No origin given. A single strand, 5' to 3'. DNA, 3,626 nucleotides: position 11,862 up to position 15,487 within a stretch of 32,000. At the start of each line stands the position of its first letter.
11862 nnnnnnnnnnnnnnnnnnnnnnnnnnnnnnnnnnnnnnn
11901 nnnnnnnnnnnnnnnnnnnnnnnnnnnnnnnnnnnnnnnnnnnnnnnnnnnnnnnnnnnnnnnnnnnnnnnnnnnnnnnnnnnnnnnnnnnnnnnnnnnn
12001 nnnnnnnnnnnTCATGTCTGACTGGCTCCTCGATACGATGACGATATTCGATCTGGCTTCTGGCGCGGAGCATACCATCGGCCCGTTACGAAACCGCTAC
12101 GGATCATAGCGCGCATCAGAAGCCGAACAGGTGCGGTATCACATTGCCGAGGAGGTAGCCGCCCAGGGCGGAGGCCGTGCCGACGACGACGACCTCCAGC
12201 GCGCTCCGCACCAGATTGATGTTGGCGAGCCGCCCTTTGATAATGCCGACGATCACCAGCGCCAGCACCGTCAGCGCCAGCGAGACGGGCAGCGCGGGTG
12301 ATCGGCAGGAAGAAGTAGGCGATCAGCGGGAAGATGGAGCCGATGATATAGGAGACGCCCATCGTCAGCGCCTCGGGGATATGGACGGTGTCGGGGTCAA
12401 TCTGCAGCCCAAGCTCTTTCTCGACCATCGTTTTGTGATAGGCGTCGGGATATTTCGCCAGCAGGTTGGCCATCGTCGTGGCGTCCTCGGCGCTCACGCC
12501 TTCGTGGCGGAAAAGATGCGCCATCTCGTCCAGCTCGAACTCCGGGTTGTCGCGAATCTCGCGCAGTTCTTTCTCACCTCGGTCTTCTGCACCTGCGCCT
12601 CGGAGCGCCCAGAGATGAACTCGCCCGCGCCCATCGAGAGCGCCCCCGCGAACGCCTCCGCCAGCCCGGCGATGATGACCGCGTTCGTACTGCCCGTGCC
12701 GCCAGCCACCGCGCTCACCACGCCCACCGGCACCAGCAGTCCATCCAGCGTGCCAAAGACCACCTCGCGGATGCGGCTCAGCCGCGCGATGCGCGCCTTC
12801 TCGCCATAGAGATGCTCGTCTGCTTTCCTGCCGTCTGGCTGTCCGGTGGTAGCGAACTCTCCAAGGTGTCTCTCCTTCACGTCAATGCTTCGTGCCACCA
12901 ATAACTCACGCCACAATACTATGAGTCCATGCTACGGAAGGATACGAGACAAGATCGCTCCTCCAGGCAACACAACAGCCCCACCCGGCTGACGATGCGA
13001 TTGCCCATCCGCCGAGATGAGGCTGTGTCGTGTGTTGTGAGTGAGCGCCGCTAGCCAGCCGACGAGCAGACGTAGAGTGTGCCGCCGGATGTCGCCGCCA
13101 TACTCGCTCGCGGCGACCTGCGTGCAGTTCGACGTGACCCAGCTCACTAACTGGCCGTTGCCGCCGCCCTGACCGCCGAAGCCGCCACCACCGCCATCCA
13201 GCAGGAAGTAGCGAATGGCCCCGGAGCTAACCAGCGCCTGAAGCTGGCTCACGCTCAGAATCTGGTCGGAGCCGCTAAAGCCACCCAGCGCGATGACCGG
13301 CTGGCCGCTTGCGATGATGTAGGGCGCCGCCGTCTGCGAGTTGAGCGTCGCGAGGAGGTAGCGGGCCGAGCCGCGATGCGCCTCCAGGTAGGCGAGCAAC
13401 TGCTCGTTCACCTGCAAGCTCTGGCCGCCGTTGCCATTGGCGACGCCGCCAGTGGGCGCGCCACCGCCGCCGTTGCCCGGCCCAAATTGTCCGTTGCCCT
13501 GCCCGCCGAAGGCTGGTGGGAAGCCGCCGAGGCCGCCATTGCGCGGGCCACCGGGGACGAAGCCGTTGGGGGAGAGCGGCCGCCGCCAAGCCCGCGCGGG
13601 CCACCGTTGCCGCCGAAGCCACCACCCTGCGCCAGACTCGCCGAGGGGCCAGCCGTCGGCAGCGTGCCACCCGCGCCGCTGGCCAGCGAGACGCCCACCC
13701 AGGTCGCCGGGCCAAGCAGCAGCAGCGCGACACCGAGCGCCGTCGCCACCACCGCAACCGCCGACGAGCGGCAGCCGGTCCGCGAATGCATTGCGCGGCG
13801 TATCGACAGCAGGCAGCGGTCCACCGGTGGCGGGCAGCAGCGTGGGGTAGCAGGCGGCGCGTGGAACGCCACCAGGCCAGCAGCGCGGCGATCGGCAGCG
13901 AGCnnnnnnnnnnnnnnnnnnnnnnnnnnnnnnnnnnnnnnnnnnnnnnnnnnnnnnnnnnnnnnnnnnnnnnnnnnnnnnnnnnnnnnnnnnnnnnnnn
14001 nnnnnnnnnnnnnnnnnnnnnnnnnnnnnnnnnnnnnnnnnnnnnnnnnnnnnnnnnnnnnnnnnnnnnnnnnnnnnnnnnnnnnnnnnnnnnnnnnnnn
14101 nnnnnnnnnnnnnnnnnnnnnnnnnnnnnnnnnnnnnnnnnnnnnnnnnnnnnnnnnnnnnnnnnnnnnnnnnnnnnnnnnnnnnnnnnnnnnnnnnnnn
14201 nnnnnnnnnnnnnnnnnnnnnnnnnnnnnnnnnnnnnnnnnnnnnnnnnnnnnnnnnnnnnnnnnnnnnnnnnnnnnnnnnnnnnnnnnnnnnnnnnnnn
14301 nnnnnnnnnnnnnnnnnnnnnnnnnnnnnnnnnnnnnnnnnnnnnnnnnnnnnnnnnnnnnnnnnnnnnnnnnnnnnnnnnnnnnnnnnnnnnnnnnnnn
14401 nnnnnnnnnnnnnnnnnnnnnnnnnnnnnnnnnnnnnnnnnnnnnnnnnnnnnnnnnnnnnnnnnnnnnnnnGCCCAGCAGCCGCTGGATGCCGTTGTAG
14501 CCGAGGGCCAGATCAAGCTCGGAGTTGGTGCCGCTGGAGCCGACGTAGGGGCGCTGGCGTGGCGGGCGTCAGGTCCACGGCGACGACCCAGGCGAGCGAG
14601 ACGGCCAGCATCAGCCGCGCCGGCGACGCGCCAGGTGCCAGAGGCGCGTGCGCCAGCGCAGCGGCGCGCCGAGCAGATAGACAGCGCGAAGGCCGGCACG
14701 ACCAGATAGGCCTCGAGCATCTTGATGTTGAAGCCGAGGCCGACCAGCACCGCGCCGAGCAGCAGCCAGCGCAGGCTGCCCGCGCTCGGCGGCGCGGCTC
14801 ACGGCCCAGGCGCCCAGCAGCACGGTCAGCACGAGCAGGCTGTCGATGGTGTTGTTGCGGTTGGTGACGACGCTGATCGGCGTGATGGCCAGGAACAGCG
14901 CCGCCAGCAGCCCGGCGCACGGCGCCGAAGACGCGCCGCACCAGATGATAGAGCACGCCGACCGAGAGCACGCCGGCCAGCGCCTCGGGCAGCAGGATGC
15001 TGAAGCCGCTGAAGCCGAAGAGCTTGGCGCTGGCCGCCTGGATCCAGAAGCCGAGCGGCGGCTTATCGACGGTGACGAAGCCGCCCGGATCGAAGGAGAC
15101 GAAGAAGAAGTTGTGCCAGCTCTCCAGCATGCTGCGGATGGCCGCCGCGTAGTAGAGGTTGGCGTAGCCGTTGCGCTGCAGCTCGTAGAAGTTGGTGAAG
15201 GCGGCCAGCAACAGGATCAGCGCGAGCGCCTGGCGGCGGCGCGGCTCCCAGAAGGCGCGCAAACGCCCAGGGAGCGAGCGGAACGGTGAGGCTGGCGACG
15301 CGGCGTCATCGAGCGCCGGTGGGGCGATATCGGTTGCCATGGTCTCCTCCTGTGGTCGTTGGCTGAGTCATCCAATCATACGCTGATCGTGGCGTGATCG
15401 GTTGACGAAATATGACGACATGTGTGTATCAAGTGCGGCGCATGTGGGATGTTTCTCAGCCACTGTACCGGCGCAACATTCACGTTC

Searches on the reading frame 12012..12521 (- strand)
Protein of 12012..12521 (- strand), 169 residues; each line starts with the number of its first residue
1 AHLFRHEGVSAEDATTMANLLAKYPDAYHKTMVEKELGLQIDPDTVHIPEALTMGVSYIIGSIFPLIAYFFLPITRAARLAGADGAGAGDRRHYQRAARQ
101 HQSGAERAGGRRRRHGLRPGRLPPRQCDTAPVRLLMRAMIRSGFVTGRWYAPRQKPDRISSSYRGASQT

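Call 36: search_protein_families(library=pfam, proteins=[window:12012-12521:-], max_evalue=0.001)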
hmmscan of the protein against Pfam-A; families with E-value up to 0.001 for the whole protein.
window:12012-12521:- (169 aa): 1 family
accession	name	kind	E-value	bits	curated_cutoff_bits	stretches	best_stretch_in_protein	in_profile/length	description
PF01988.24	VIT1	-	7.7e-14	52.5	28.1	1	2-77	87-162/214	VIT family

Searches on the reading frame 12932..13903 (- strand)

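Call 36: search_protein_families(library=pfam, proteins=[window:12932-13903:-], max_evalue=0.001)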
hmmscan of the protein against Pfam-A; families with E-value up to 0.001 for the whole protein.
window:12932-13903:- (323 aa): 1 family
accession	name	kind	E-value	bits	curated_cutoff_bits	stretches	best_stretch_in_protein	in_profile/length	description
PF24878.1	YkcB_C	-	4.9e-31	106.9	27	1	169-259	1-85/85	Putative mannosyltransferase YkcB-like, C-terminal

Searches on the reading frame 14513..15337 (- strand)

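Call 36: search_protein_families(library=pfam, proteins=[window:14513-15337:-], max_evalue=0.001)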
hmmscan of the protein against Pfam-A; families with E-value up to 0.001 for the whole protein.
window:14513-15337:- (274 aa): 1 family
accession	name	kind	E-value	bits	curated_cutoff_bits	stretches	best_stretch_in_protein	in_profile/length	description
PF13231.12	PMT_2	-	1.1e-14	55.3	26.1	1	91-141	1-51/160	Dolichyl-phosphate-mannose-protein mannosyltransferase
